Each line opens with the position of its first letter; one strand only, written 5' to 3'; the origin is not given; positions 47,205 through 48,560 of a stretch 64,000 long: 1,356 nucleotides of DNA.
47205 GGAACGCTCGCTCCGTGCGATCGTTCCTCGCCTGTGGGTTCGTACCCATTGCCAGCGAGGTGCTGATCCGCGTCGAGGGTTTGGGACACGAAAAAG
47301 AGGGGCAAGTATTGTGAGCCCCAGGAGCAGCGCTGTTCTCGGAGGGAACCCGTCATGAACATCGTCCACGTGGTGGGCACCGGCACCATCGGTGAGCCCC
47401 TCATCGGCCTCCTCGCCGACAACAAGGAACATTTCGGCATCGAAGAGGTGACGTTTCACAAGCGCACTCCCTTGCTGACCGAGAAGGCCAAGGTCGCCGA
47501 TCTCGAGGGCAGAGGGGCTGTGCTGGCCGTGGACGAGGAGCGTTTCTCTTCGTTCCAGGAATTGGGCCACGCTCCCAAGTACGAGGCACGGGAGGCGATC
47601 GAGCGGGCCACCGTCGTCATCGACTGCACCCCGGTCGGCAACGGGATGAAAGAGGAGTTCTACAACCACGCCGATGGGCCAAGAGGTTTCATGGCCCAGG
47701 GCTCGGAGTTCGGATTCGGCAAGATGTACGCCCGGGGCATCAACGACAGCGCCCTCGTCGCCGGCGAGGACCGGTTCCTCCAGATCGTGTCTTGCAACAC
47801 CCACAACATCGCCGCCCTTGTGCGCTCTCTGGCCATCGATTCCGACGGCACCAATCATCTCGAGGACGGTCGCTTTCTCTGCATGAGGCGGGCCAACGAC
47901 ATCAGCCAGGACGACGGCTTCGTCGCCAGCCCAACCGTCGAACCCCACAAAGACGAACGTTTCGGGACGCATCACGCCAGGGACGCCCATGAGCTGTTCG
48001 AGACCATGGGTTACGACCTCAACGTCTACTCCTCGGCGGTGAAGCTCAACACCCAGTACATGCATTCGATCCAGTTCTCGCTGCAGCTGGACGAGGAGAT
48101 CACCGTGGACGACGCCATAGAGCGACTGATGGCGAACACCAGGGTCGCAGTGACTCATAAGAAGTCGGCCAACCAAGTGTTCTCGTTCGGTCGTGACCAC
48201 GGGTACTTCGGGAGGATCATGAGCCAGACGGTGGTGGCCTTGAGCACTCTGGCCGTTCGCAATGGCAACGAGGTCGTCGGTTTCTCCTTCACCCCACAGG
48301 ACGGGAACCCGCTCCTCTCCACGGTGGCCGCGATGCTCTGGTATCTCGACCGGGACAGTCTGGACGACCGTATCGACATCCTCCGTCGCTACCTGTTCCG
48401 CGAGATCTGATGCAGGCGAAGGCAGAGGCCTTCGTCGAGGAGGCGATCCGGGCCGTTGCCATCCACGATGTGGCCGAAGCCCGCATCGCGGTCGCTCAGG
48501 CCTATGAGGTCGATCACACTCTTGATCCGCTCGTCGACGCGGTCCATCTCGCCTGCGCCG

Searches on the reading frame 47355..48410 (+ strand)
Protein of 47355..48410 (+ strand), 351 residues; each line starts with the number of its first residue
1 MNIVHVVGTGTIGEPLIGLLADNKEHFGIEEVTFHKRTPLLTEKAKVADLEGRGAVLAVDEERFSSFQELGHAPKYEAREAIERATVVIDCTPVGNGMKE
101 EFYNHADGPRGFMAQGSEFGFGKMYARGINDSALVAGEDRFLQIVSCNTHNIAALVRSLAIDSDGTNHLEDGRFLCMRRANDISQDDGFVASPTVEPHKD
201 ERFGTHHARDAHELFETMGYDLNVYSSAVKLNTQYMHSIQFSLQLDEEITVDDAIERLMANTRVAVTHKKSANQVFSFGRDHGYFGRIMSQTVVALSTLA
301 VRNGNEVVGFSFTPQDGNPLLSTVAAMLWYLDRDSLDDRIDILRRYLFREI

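Call 49: search_protein_families(library=ncbifam, proteins=[window:47355-48410:+], max_evalue=0.00001)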
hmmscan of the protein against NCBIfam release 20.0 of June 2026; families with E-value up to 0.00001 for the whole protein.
window:47355-48410:+ (351 aa): 2 families
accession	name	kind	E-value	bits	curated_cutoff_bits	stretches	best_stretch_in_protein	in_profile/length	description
NF003251.0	PRK04207.1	equivalog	4e-22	78.7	185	1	4-308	5-295/343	type II glyceraldehyde-3-phosphate dehydrogenase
TIGR01546.1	GAPDH-II_archae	equivalog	2.4e-15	56.6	232.9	1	5-271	2-251/333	phosphorylating glyceraldehyde-3-phosphate dehydrogenase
